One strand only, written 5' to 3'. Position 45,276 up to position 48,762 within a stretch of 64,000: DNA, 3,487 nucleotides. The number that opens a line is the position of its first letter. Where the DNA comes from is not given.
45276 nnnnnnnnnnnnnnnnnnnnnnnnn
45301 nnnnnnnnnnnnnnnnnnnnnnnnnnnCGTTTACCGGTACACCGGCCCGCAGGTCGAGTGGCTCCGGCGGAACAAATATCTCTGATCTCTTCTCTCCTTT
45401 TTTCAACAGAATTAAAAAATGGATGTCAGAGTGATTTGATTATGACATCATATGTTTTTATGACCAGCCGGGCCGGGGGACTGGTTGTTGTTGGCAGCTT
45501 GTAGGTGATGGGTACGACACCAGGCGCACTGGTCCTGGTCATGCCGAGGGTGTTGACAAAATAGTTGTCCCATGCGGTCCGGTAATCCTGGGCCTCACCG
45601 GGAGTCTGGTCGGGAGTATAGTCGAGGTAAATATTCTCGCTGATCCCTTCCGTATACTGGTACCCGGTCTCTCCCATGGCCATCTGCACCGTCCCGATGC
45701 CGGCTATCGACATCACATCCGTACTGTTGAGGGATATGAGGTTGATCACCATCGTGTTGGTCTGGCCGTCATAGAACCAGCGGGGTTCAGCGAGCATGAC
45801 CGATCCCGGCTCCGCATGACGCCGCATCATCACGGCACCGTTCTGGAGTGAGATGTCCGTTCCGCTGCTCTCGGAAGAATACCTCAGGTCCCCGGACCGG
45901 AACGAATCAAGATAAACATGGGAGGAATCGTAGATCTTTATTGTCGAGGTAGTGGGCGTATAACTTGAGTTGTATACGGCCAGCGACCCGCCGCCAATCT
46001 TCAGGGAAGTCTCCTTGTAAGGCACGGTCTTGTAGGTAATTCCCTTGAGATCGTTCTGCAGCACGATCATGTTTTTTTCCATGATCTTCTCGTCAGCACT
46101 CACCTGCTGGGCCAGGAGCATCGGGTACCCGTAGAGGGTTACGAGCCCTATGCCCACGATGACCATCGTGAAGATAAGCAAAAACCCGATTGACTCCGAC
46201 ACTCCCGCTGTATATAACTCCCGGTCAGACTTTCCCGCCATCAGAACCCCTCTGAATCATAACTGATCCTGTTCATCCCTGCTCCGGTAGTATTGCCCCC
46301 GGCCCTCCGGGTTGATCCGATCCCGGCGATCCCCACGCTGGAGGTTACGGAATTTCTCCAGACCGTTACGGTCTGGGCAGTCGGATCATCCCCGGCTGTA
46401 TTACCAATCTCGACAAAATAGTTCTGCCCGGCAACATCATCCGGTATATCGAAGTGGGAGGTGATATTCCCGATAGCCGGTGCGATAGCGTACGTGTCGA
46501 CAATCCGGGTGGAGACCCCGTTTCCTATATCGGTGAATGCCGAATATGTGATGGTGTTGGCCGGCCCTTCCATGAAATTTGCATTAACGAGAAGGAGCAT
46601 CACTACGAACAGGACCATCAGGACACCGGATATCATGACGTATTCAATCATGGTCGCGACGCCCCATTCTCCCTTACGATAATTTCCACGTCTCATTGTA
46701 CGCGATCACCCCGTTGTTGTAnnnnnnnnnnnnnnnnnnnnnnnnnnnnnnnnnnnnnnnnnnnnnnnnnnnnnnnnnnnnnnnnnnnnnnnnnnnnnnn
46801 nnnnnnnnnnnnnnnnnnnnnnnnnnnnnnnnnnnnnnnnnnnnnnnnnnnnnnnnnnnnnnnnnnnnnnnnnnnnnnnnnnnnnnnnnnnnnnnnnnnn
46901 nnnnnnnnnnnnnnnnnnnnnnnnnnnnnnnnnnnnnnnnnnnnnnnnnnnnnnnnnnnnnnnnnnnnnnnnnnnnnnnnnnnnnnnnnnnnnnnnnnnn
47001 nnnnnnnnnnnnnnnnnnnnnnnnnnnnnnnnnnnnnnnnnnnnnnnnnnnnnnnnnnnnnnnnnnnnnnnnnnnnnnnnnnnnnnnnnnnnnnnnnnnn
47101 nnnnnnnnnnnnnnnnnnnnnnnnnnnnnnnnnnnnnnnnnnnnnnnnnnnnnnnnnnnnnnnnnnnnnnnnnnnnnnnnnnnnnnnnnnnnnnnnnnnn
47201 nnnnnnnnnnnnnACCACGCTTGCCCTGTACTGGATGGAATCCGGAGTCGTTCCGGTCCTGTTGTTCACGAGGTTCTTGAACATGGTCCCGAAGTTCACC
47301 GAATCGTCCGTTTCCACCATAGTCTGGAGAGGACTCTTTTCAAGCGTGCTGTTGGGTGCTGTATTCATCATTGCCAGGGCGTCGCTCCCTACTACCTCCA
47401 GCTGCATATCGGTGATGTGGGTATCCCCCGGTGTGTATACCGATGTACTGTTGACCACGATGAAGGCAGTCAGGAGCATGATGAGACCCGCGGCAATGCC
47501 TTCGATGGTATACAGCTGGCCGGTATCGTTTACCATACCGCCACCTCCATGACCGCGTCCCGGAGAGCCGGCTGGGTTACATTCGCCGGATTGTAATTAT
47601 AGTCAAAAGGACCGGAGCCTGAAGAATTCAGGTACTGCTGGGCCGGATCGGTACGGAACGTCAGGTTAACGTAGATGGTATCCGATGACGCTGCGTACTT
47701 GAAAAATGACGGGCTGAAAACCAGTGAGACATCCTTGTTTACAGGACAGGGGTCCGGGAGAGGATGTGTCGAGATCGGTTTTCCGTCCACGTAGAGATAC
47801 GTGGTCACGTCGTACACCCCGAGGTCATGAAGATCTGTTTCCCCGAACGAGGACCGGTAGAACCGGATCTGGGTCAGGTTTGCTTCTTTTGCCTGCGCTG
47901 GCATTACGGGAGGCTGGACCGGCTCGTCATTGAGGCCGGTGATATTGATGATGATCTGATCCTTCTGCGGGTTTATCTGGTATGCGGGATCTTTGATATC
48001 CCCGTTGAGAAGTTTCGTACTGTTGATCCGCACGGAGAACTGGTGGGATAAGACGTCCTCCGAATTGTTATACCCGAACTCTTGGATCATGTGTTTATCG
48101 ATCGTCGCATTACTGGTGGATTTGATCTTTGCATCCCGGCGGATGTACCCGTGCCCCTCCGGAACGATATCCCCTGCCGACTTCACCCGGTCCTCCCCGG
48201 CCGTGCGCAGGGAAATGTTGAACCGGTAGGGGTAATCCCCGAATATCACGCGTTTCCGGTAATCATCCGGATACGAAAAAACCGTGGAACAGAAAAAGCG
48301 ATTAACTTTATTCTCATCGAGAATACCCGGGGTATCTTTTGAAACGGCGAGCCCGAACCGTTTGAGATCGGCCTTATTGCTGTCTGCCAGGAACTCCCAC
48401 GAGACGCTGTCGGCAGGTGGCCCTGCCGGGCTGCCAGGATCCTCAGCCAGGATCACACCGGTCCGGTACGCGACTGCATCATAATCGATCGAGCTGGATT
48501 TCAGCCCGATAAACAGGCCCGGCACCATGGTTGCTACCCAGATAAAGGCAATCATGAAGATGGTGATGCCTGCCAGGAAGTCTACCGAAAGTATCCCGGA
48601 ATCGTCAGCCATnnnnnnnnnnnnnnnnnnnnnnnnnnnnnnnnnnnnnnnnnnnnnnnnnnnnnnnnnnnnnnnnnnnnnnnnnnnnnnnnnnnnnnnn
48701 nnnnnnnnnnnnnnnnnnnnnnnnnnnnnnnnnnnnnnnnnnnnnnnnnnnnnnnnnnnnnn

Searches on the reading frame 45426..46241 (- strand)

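Call 12: search_protein_families(library=pfam, proteins=[window:45426-46241:-])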
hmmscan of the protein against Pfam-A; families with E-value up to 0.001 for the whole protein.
window:45426-46241:- (271 aa): 1 family
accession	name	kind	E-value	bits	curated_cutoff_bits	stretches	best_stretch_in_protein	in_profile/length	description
PF23960.2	DUF7289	-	1.8e-17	64.2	27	1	13-194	2-171/238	Family of unknown function (DUF7289)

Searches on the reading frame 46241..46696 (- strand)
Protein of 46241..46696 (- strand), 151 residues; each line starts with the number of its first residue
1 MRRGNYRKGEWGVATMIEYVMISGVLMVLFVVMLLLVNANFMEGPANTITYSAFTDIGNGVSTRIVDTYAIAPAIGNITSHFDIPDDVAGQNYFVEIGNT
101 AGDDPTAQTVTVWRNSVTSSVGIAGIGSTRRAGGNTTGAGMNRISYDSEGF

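Call 14: search_protein_families(library=pfam, proteins=[window:46241-46696:-])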
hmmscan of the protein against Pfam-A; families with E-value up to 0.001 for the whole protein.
window:46241-46696:- (151 aa): 1 family
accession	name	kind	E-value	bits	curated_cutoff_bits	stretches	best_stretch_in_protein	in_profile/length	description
PF23928.1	DUF7266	-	3.3e-05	24.1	27.6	1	12-107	5-94/145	Family of unknown function (DUF7266)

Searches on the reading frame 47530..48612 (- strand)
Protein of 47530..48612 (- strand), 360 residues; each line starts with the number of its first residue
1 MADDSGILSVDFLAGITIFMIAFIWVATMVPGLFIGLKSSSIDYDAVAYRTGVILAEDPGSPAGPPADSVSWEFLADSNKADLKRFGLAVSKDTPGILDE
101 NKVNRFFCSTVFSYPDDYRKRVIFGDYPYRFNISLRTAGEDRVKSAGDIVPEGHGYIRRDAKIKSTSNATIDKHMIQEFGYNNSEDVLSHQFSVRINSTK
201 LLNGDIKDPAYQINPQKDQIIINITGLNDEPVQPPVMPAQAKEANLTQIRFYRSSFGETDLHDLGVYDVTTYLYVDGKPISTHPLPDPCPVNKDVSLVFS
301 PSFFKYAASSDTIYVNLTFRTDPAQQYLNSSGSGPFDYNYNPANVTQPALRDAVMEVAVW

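Call 14: search_protein_families(library=pfam, proteins=[window:47530-48612:-])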
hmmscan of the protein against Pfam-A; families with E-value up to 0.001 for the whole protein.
window:47530-48612:- (360 aa): 1 family
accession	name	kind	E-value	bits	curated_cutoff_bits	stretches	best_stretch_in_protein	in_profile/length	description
PF23958.1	DUF7287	-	3.2e-07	31.5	27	1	6-63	4-61/157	Family of unknown function (DUF7287)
